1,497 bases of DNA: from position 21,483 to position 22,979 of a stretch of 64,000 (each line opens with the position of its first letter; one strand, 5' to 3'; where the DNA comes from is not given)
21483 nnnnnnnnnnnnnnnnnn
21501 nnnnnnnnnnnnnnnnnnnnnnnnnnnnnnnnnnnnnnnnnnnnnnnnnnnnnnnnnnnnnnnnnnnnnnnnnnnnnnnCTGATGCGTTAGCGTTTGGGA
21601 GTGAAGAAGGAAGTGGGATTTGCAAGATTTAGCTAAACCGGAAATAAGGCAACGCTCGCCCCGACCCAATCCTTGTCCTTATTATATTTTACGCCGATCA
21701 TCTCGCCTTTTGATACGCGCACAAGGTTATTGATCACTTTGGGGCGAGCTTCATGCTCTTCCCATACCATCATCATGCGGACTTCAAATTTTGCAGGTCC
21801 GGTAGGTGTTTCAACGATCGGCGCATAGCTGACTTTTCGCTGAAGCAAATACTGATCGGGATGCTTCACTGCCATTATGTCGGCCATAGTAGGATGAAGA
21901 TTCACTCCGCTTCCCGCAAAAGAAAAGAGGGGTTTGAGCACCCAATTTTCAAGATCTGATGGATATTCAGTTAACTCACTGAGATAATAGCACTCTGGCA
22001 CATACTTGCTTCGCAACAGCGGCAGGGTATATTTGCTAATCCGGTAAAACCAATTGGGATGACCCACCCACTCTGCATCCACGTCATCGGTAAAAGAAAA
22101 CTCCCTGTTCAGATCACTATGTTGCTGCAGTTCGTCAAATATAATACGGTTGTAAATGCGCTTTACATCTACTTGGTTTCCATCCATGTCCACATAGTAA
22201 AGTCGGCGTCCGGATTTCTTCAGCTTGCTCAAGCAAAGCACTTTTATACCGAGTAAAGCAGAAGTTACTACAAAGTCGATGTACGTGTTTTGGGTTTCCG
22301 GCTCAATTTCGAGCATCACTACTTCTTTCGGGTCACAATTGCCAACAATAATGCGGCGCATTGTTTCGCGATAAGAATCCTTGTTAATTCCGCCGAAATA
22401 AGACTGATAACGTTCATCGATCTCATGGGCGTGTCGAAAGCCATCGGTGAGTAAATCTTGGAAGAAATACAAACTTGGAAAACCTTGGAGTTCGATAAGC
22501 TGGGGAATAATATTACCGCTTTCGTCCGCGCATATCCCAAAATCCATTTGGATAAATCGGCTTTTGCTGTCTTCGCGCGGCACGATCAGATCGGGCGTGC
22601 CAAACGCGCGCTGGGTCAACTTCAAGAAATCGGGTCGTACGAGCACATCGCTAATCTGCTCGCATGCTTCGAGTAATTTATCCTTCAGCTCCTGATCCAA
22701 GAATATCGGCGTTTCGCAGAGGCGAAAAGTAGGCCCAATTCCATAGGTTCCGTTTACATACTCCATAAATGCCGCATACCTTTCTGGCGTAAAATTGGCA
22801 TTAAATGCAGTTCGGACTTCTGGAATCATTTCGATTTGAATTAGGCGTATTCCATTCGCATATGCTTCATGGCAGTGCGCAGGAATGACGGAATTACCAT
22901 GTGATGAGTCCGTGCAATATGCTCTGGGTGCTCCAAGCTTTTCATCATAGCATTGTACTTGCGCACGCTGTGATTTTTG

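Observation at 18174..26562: Convergent two-operon island: three amidoligases, a GATase1/C26-type hydrolase, an M17 aminopeptidase and two esterases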

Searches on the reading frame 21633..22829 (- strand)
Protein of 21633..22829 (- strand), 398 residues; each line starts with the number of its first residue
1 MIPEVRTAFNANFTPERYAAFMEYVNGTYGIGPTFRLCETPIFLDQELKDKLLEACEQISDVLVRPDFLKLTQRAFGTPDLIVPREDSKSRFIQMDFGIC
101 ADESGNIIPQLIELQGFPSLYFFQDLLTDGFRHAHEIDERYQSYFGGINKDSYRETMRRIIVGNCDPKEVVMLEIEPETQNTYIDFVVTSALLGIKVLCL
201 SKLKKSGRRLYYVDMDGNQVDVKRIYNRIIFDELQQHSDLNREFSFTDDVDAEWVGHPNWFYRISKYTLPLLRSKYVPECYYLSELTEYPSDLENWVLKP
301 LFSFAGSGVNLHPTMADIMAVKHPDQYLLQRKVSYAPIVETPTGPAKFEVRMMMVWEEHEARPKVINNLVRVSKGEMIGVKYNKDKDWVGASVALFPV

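Call 4: search_protein_families(library=pfam, proteins=[window:21633-22829:-], max_evalue=0.01)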
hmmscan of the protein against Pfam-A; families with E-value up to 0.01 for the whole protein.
window:21633-22829:- (398 aa): 0 families

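Call 5: search_protein_families(library=ncbifam, proteins=[window:21633-22829:-], max_evalue=0.01)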
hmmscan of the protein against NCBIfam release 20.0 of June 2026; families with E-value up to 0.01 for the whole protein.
window:21633-22829:- (398 aa): 0 families

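Call 10: search_solved_structures(query=window:21633-22829:-, max_evalue=1)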
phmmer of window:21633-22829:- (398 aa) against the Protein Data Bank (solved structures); distinct sequences matched with E-value up to 1: 4.
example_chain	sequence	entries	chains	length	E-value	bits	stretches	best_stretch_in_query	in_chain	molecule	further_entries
7olc_SM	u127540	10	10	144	0.42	12.8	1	106-176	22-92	40S ribosomal protein S12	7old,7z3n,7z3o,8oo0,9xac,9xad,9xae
5a53_C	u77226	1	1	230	0.52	12.4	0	307-340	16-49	RIBOSOME BIOGENESIS PROTEIN RPF2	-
6m62_v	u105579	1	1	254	0.53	12.4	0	307-339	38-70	Ribosome biogenesis protein RPF2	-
5wxl_A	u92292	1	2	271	0.71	12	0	307-339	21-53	Ribosome biogenesis protein RPF2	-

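Call 13: find_encoding_contigs(protein=window:21633-22829:-, flank=10000, max_places=4)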
Protein window:21633-22829:- (398 aa): 2 contigs read that carry it; 2 places shown.
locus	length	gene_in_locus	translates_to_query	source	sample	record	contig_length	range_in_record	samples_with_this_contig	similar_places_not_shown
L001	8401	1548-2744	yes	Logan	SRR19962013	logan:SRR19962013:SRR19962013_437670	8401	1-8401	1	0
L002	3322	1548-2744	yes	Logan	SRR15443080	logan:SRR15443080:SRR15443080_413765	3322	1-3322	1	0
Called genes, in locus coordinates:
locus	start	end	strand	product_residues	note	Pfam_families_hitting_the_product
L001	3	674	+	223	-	?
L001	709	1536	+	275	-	-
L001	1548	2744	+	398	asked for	-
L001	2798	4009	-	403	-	-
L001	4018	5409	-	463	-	PF00883:Peptidase_M17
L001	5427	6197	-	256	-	PF00756:Esterase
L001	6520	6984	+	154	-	-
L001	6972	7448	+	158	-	-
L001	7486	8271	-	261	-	PF18962:Por_Secre_tail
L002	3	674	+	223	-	?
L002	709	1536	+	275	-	-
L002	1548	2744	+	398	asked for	-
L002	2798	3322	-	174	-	?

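Call 14: find_homologous_proteins(query=window:21633-22829:-, max_evalue=0.001)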
Query window:21633-22829:- (398 aa): 7998 proteins with E <= 0.001 among 8000 candidates; the best 120 are listed.
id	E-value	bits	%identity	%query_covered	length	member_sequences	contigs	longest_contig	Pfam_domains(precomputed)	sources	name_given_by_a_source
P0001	7.5e-270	913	99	100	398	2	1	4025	-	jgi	-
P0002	3.4e-169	581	63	98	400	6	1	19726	-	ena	-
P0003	1.1e-167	576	62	98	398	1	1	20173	-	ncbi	-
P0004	1.5e-164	566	60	99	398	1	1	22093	-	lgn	-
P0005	6.5e-164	564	61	99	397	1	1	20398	-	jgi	jgi:hypothetical protein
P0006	2.8e-163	562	59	99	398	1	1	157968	-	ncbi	-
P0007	4.1e-163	561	59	100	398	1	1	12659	-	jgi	jgi:hypothetical protein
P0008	1.9e-162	559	59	100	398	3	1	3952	-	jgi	jgi:hypothetical protein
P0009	2.5e-162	559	59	100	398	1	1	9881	-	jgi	jgi:hypothetical protein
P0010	2.5e-162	559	60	99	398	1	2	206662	-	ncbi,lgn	-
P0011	6.6e-162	557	60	99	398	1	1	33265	-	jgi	jgi:hypothetical protein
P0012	6.7e-162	557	59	99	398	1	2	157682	-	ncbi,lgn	-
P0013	1.2e-161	556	59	100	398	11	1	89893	-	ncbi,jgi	ncbi:MAG: hypothetical protein ACJAQ4_000850 [Cryomorphaceae bacterium]|jgi:hypothetical protein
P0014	1.5e-161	556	60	99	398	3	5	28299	-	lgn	-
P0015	2.0e-161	556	60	99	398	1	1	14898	-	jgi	jgi:hypothetical protein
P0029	9.1e-159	547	58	99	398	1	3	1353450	-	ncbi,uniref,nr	ncbi:hypothetical protein [Fulvivirga sedimenti]|uniref:Circularly permuted type 2 ATP-grasp protein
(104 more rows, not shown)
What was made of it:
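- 21633..22829 (-): cpAG: circularly permuted ATP-grasp ligase of the GspS/YgiC/eukaryotic glutathione synthetase fold. It belongs to a family without a Pfam model and is the anchor gene of the cluster. At least 7998 homologues were found, at 55-63% identity among the best 120 listed (call 14).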

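Call 16: find_related_loci(query=A1, collection=genome_contigs, flank=10000)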
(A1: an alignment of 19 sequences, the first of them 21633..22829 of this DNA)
Query A1 (398 aa) in genome_contigs; peptide patterns used: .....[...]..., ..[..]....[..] (x = any residue, [..] = any of these).
600 stretches matched a pattern (row limit reached: there are more); 574 encode a relative of the query (tblastn E <= 1e-3); the best 80 are kept; 80 distinct loci.
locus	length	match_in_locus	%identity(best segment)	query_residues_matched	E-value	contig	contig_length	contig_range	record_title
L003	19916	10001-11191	59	1-397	3e-167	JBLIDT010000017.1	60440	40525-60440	MAG: Cryomorphaceae bacterium isolate 3300053698_121 Ga0535657_0000414, whole genome shotgun sequence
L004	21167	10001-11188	58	1-396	3e-163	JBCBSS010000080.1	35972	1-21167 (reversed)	MAG: Bacteroidota bacterium isolate J06638_29 NODE_80_length_35972_cov_9.449506, whole genome shotgun sequence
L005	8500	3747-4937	56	1-396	9e-155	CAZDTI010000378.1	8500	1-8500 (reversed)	MAG TPA_asm: uncultured Saprospiraceae bacterium isolate SRP065251_co2_95 genome assembly, contig: NODE_7683_length_8500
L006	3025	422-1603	53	1-396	5e-161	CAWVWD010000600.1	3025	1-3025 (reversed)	MAG TPA_asm: uncultured Saprospiraceae bacterium isolate ERR3589580_concoct_86 genome assembly, contig: ERZ7462777.38586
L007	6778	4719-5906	54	1-396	5e-153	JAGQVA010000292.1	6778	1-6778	MAG: Bacteroidetes bacterium isolate HKST-UBA03 NODE_293_length_6778_cov_3.983883, whole genome shotgun sequence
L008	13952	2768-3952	55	1-395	7e-152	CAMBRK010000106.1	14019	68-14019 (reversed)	MAG: Aureispira sp. CCB-QB1 isolate MiH-14oct19-171 genome assembly, contig: MiH-14oct19-C8986, whole genome shotgun seq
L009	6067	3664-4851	56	1-396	1e-152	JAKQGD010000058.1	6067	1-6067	MAG: Bacteroidota bacterium isolate USDE_maxbin.257 k141_635149, whole genome shotgun sequence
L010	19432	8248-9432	55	1-395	4e-151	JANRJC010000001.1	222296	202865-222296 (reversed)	MAG: Bacteroidia bacterium isolate bins.86 k141_5138275, whole genome shotgun sequence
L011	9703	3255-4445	55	1-396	2e-150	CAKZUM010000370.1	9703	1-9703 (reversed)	MAG: uncultured Saprospiraceae bacterium isolate L4_Bin_Bin_158_1 genome assembly, contig: c_000001555400, whole genome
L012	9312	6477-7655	53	1-396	2e-150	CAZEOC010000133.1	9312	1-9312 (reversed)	MAG TPA_asm: uncultured Saprospiraceae bacterium isolate SRP065251_co2_40 genome assembly, contig: NODE_6571_length_9312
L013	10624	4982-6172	55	1-396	2e-149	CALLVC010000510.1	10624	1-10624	MAG: uncultured Saprospiraceae bacterium isolate L1_Bin_Bin_49_sub_1 genome assembly, contig: c_000000236798, whole geno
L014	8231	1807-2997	55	1-396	3e-149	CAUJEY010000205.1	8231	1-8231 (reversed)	MAG: Bacteroidota bacterium isolate KLAP56 genome assembly, contig: KLAP56_65687, whole genome shotgun sequence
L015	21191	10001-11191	55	1-396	3e-149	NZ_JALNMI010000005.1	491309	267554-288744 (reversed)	Subsaxibacter sp. CAU 1640 contig5, whole genome shotgun sequence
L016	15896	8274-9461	54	1-396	1e-148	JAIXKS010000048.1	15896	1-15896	MAG: Chitinophagales bacterium isolate UW1SPNA035 one-stage_bin035_NODE_2702, whole genome shotgun sequence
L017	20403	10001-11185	53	1-396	1e-148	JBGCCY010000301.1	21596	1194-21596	MAG: Saprospiraceae bacterium isolate SGMAG-95 contig301, whole genome shotgun sequence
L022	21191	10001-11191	53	1-396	8e-146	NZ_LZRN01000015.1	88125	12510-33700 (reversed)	Gelidibacter algens strain ACAM 536 contig00015, whole genome shotgun sequence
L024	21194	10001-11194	53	1-396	2e-145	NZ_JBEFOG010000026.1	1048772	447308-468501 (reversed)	Winogradskyella sp. Asnod2-B02-A 12885S00026.1, whole genome shotgun sequence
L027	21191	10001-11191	54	1-396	5e-145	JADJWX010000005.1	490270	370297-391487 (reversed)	MAG: Lewinellaceae bacterium isolate Kalu_18-Q3-R12-55_BATAC.22 tig00002437-10-4913510, whole genome shotgun sequence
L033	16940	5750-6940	53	1-396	1e-143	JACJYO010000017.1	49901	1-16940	MAG: Lewinellaceae bacterium isolate HK-STAS-BACT-40 HK-STAS-BACT-40_17, whole genome shotgun sequence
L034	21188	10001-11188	52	1-396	1e-143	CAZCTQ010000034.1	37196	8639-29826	MAG TPA_asm: uncultured Aureispira sp. isolate binchicken_co351_87 genome assembly, contig: NODE_840_length_37196_cov_17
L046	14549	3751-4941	52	1-396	3e-140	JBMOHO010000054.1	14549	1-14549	MAG: Saprospiraceae bacterium isolate Deming_bin.356 contig11632, whole genome shotgun sequence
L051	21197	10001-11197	51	1-398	1e-138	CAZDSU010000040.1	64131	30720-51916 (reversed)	MAG TPA_asm: uncultured Saprospiraceae bacterium isolate binchicken_co266_117 genome assembly, contig: NODE_979_length_6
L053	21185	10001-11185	51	1-396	4e-138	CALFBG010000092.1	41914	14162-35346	MAG: uncultured Saprospiraceae bacterium isolate H3_Bin_Bin_188_1_1 genome assembly, contig: c_000000457159, whole genom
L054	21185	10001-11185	51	1-396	2e-137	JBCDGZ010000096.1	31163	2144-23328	MAG: Bacteroidota bacterium isolate P01_H01_bin.144 k141_3172260_length_31163_cov_14.0781, whole genome shotgun sequence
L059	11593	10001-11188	51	1-396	1e-136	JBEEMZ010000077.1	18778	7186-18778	MAG: Bacteroidota bacterium isolate comocreek_2019_sw_WHONDRS-S19S_0026_F_bin.4 scaffold_94, whole genome shotgun sequen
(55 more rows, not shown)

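Call 31: search_protein_families(library=pfam, proteins=[L022:8072-9166:+, L022:6298-7002:+, L022:9177-9995:+, L022:10001-11200:+, L022:11428-12630:-, L022:7035-7997:+], max_evalue=0.1)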
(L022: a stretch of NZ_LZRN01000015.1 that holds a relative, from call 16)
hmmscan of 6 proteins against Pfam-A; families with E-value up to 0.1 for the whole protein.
L022:8072-9166:+ (364 aa): 2 families
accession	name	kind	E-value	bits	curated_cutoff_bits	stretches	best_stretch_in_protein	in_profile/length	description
PF04107.18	GCS2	-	8.1e-64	216.2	21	1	5-284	1-291/291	Glutamate-cysteine ligase family 2(GCS2)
PF11053.13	DNA_Packaging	-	0.01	16.2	25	1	8-90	47-122/157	Terminase DNA packaging enzyme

L022:6298-7002:+ (234 aa): 6 families
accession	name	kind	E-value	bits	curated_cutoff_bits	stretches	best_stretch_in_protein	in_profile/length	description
PF00756.26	Esterase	-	5.5e-09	36.6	22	1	72-231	74-248/251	Putative esterase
PF00561.26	Abhydrolase_1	-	2.7e-07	30.9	25.8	1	81-166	41-114/245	alpha/beta hydrolase fold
PF12146.15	Hydrolase_4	-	0.00093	19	27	1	96-148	63-115/239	Serine aminopeptidase, S33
PF09752.15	ABHD18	-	0.0029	17.3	21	1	102-159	168-225/351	Alpha/beta hydrolase domain containing 18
PF02230.22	Abhydrolase_2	-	0.072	13.4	23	0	189-218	46-75/217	Phospholipase/Carboxylesterase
PF12695.13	Abhydrolase_5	-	0.095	12.9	27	0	104-140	52-87/164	Alpha/beta hydrolase family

L022:9177-9995:+ (272 aa): 2 families
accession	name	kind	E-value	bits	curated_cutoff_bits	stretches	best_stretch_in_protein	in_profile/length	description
PF00117.34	GATase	-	4.8e-07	30.1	22.8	1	50-219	39-185/190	Glutamine amidotransferase class-I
PF04204.22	HTS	-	0.0068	15.9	27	1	74-164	117-202/298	Homoserine O-succinyltransferase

L022:10001-11200:+ (399 aa): 2 families
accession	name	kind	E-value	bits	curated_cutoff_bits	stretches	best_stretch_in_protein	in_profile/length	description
PF03738.19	GSP_synth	-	0.021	14.5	29.3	1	182-328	173-320/371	Glutathionylspermidine synthase preATP-grasp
PF14397.11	ATPgrasp_ST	-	0.059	13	31.4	0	284-376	49-160/278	Sugar-transfer associated ATP-grasp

L022:11428-12630:- (400 aa): 4 families
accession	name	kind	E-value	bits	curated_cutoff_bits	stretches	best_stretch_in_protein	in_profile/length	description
PF13535.11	ATP-grasp_4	-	5.5e-08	33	27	1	150-289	4-156/160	ATP-grasp domain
PF02222.28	ATP-grasp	-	9.2e-06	25.9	27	1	121-285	3-162/179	ATP-grasp domain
PF07478.18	Dala_Dala_lig_C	-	0.0005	20.1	24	1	125-196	6-84/204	D-ala D-ala ligase C-terminus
PF02786.22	CPSase_L_D2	-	0.019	15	19.8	0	113-310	1-202/211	Carbamoyl-phosphate synthase L chain, ATP binding domain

L022:7035-7997:+ (320 aa): 2 families
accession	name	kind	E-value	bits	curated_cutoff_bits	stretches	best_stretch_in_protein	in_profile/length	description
PF18299.6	R2K_2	-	5.9e-05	23.4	26.2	1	140-230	20-102/147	ATP-grasp domain, R2K clade family 2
PF14243.11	R2K_3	-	0.059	14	26.3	0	160-218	61-111/169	ATP-grasp domain, R2K clade family 3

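Call 38: predict_structure(alignment_id=A2)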
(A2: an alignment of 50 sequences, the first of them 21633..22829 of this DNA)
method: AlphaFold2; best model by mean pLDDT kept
length: 398 residues; sequences in the alignment: 50
mean_pLDDT: 91.6   pTM: 0.91
mean pLDDT of the five models: 91.6, 91.2, 90.5, 89.1, 89.0
residues with pLDDT >= 90: 311; 70-90: 72; 50-70: 15; < 50: 0
segments of 3 or more residues with pLDDT < 50: none
pLDDT, mean of each block of 10 residues (from residue 1): 93 96 96 91 96 97 94 77 87 96 95 88 94 94 92 95 97 92 93 95 95 97 93 79 87 92 92 96 95 95 77 94 94 94 92 93 95 74 75 94
secondary structure, 60 per line:
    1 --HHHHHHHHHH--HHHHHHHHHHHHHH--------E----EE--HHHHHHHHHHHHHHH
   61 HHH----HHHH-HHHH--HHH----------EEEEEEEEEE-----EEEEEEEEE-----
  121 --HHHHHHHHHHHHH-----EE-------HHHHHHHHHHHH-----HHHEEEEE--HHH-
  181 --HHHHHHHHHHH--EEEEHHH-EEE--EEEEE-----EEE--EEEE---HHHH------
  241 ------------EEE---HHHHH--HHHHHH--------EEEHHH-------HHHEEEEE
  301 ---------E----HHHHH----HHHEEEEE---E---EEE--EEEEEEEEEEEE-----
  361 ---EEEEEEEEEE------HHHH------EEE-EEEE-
elements in order: H3-12 H15-28 H46-63 H68-71 H73-76 E92-101 E107-115 H123-135 H150-161 E170-174 H183-193 E196-199 E204-206 E209-213 E219-221 E224-227 H231-234 E253-255 H259-263 H266-271 E280-282 E296-300 H315-319 E327-331 E339-341 E344-355 E364-373 H380-383 E390-392 E394-397
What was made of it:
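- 21633..22829 (-): AF2 pLDDT 91.6 (call 38).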

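Call 42: fold_search(model_id=the predicted structure, library=pdb)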
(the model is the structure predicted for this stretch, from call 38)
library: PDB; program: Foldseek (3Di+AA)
matches with E <= 10: 415; with E <= 0.001: 21
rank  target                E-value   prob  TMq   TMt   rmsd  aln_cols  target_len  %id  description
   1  3n6x                  5.6e-14  1.00  0.62  0.56   6.6       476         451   14  Crystal structure of a Putative glutathionylspermidine synthase (Mfla_0391) from METHYLOBACILLUS FLAGELLATUS KT at 2.35  (released 2010-06-09)
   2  1m0w_B                3.2e-13  1.00  0.59  0.51   7.8       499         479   11  Yeast Glutathione Synthase Bound to gamma-glutamyl-cysteine, AMP-PNP and 2 Magnesium Ions (released 2002-12-11)
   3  1m0w_A                3.8e-13  1.00  0.58  0.49   8.2       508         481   12  Yeast Glutathione Synthase Bound to gamma-glutamyl-cysteine, AMP-PNP and 2 Magnesium Ions (released 2002-12-11)
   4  5oet_B                5.2e-13  1.00  0.64  0.61   5.6       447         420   10  The structure of a glutathione synthetase like-effector (GSS30) from Globodera pallida in apoform. (released 2018-04-25)
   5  8fbz_A                5.8e-13  1.00  0.66  0.58   5.9       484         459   13  Crystal Structure of apo human Glutathione Synthetase Y270E (released 2024-05-08)
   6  1m0t_A                1.8e-12  1.00  0.50  0.45   9.6       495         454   12  Yeast Glutathione Synthase (released 2002-12-11)
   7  7uk8                  3.3e-12  1.00  0.49  0.50   9.4       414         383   14  Apo form of YgiC from Escherichia coli K-12 (released 2023-02-15)
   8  5oet_A                4.8e-12  1.00  0.61  0.59   6.1       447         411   10  The structure of a glutathione synthetase like-effector (GSS30) from Globodera pallida in apoform. (released 2018-04-25)
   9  8fbz_B                7.8e-12  1.00  0.62  0.55   6.5       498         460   12  Crystal Structure of apo human Glutathione Synthetase Y270E (released 2024-05-08)
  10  2hgs                  2.4e-11  1.00  0.64  0.55   6.7       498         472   13  HUMAN GLUTATHIONE SYNTHETASE (released 1999-06-22)
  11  1m0t_B                3.9e-11  1.00  0.49  0.44   9.7       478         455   14  Yeast Glutathione Synthase (released 2002-12-11)
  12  3kal_A                6.4e-11  1.00  0.63  0.54   7.0       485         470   12  Structure of homoglutathione synthetase from Glycine max in closed conformation with homoglutathione, ADP, a sulfate i (released 2009-12-22)
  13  7uka                  7.2e-11  1.00  0.56  0.60   6.3       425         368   14  YgiC from Escherichia coli K-12 in complex with ADP (released 2023-02-15)
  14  2io7_B                1.1e-10  1.00  0.48  0.34  11.8       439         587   12  E. coli Bifunctional glutathionylspermidine synthetase/amidase Incomplex with Mg2+ and AMPPNP (released 2006-12-12)
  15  5oev_A                2.3e-10  1.00  0.54  0.49   7.6       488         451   10  The structure of a glutathione synthetase like-effector (GSS22) from Globodera pallida in apoform. (released 2018-04-25)
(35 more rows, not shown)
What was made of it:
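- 21633..22829 (-): Foldseek gives 3n6x at 5.6e-14, 1m0w, 8fbz, 7uk8 and 2io7 (call 42).
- On Circularly permuted ATP-grasp (GspS / YgiC / eukaryotic GSS fold), cpAG: All 21 PDB hits with E<=1e-3 are permuted ATP-grasps: 3n6x, GSS, YgiC and GspS (calls 38, 42).
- Checked: The AF2 model (pLDDT 91.6) matches 3n6x, eukaryotic glutathione synthetases, YgiC and GspS at E 1e-10 to 6e-14 (calls 38, 42).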

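Call 52: search_solved_structures(query=A5, max_evalue=0.01)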
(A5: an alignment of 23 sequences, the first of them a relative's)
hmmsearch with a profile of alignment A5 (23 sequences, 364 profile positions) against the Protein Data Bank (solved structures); distinct sequences matched with E-value up to 0.01: 5.
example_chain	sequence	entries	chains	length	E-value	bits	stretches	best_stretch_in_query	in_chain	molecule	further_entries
1r8g_A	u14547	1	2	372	4.3e-63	216.5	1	3-333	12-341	Hypothetical protein ybdK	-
1tt4_A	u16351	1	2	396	5.7e-62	212.9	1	3-335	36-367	putative cytoplasmic protein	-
6gmo_A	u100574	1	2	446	0.00031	22.9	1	63-200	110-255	Glutamate--cysteine ligase, chloroplastic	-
2gwc_A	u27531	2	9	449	0.00031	22.9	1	63-200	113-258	Glutamate cysteine ligase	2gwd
9ufc_A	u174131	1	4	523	0.0026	19.9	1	61-200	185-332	Glutamate--cysteine ligase, chloroplastic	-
